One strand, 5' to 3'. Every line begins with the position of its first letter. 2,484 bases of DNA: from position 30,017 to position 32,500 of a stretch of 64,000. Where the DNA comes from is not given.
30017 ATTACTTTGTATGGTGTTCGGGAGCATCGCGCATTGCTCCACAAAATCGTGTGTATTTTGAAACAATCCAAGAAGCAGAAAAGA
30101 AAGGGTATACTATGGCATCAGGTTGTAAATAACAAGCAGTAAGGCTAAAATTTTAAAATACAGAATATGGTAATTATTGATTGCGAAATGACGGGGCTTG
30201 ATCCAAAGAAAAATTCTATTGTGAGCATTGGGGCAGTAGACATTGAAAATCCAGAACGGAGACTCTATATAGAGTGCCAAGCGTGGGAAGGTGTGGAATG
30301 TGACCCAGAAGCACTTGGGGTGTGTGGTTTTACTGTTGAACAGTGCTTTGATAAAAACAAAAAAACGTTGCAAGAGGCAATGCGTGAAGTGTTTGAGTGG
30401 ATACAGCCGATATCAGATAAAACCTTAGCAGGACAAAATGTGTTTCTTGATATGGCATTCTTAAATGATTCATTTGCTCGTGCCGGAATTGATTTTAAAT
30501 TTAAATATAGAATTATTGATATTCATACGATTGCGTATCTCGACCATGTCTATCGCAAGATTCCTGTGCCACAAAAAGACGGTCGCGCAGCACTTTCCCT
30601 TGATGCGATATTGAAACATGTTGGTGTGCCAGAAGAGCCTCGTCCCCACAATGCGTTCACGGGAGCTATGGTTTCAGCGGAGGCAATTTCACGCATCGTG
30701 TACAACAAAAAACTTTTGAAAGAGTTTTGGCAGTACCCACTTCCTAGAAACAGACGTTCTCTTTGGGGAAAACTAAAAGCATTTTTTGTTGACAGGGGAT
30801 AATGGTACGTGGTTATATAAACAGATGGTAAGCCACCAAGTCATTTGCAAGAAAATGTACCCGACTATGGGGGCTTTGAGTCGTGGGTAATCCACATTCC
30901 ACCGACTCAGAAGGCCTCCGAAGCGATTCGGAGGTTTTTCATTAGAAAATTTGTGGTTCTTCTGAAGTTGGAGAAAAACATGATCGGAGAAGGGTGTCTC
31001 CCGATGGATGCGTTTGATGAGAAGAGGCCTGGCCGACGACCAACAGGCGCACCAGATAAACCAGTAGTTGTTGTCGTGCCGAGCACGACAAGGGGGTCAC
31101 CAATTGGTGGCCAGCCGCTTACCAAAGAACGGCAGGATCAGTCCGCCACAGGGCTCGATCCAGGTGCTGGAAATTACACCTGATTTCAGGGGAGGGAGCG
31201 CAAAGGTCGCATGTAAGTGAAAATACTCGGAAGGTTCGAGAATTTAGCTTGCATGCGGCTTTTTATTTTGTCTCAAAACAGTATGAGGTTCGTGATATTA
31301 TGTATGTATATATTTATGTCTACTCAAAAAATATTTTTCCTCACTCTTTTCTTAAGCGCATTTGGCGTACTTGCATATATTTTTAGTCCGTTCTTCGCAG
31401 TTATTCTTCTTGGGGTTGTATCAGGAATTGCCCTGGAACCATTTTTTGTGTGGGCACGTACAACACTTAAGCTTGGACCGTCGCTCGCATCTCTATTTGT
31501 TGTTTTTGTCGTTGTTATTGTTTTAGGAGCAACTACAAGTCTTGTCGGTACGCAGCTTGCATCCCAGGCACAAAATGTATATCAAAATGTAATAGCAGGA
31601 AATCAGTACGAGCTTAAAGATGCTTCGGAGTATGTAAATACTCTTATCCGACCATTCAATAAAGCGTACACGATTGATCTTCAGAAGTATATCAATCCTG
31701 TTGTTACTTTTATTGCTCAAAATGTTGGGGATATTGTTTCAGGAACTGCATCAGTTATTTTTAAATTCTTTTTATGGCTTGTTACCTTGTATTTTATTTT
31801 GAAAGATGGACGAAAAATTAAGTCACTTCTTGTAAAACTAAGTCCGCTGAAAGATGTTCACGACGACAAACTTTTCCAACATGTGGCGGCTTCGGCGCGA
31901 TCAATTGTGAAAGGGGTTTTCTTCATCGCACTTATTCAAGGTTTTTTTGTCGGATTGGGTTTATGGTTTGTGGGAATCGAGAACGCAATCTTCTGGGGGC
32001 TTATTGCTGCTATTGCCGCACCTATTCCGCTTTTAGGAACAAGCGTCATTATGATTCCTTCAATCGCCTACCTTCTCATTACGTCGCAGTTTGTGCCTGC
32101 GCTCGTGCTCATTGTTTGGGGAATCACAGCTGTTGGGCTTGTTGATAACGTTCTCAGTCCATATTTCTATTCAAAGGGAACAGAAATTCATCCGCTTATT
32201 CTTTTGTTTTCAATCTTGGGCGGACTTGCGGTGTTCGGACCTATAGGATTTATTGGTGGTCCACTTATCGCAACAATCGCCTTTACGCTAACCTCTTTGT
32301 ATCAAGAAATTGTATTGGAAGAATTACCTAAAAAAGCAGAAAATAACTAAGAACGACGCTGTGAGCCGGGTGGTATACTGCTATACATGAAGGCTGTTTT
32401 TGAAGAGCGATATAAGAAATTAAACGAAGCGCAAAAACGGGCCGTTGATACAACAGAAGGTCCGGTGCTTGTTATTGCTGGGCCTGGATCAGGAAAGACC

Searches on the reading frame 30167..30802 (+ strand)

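Call 10: search_protein_families(library=pfam, proteins=[window:30167-30802:+], max_evalue=0.001)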
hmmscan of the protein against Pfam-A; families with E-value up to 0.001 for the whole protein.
window:30167-30802:+ (211 aa): 2 families
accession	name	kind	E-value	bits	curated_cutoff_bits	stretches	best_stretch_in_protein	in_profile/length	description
PF00929.31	RNase_T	-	8.5e-16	59.4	24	1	2-172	1-162/164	Exonuclease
PF16473.11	Rv2179c-like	-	1.2e-06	28.8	27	0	58-126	70-142/177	3'-5' exoribonuclease Rv2179c-like domain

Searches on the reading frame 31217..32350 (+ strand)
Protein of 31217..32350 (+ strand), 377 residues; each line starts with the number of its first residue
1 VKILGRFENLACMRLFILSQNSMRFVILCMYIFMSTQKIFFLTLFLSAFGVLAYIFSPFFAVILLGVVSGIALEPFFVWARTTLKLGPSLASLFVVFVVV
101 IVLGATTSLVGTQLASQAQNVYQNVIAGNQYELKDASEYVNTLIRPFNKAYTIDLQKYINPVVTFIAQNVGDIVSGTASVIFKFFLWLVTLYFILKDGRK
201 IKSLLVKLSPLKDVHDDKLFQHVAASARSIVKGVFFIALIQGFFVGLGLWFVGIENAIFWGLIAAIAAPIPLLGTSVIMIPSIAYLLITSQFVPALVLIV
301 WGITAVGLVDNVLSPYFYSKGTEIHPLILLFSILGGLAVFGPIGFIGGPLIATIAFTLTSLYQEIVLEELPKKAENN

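Call 10: search_protein_families(library=pfam, proteins=[window:31217-32350:+], max_evalue=0.001)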
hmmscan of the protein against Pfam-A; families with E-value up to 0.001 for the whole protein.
window:31217-32350:+ (377 aa): 1 family
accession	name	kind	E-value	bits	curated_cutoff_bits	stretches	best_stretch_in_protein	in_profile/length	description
PF01594.21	AI-2E_transport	-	1.8e-43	149.4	34.3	1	44-357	5-321/327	AI-2E family transporter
